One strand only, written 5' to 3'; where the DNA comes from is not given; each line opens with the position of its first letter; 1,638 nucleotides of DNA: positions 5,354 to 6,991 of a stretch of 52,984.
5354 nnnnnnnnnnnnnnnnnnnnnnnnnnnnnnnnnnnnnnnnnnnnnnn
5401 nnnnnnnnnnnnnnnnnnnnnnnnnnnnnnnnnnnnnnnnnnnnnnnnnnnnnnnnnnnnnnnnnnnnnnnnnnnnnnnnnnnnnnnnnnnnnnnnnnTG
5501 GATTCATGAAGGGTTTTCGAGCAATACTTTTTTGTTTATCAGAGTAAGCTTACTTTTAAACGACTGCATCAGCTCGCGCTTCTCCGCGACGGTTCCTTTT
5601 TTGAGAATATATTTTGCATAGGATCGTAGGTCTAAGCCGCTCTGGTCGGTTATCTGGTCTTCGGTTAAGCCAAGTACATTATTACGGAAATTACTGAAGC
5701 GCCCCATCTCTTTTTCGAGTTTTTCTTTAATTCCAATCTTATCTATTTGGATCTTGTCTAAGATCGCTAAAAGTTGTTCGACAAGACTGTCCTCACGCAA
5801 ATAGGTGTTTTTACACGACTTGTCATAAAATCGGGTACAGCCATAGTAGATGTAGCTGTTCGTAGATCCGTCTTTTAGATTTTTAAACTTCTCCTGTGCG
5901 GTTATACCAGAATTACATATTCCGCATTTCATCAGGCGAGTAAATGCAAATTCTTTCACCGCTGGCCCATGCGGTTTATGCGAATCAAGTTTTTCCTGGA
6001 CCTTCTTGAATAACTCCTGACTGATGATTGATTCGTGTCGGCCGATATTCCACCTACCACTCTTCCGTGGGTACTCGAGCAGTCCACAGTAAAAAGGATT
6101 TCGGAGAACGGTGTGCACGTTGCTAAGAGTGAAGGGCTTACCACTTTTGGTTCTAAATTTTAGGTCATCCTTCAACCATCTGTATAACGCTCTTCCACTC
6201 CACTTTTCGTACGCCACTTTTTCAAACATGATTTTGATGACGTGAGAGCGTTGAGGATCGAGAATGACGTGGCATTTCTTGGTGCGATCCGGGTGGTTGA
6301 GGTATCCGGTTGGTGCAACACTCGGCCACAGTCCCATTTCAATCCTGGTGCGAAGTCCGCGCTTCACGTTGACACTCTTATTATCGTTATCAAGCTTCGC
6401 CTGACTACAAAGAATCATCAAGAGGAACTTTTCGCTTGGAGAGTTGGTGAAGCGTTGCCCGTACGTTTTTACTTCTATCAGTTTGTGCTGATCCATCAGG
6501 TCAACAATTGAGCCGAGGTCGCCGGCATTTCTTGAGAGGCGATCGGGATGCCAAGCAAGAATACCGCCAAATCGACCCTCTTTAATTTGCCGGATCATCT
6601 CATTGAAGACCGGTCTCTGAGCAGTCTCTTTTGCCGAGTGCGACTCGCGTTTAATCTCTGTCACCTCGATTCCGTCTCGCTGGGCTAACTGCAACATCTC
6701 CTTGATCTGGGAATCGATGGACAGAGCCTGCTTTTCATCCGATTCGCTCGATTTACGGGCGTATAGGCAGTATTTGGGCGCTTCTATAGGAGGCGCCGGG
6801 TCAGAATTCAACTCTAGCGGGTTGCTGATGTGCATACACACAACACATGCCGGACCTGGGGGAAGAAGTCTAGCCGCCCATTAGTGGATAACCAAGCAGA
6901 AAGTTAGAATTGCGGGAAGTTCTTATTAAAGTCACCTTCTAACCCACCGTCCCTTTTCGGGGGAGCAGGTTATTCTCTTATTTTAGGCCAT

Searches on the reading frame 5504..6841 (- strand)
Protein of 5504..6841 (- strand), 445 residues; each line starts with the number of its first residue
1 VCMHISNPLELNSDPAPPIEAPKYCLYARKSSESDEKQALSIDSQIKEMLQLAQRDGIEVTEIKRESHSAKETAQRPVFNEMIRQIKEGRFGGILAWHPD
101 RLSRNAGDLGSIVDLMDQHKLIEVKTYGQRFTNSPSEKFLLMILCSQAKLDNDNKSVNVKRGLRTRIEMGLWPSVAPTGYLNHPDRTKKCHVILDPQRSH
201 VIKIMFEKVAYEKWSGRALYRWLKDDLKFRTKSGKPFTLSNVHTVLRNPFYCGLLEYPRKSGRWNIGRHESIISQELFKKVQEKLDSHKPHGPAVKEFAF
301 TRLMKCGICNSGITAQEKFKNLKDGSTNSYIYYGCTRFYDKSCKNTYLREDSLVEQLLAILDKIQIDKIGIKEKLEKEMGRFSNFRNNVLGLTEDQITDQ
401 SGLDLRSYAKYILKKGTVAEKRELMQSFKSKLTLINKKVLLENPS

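Call 62: search_protein_families(library=pfam, proteins=[window:5504-6841:-])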
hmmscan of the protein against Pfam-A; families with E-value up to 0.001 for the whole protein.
window:5504-6841:- (445 aa): 3 families
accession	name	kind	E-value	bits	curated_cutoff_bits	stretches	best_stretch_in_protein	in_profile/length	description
PF00239.26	Resolvase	-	1e-19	71.5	23.3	1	26-170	3-143/145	Resolvase, N terminal domain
PF07508.19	Recombinase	-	5.4e-17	62.4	21.1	1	196-286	1-100/102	Recombinase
PF13408.12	Zn_ribbon_recom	-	5.7e-07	30.3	25.3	1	300-358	2-54/58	Recombinase zinc beta ribbon domain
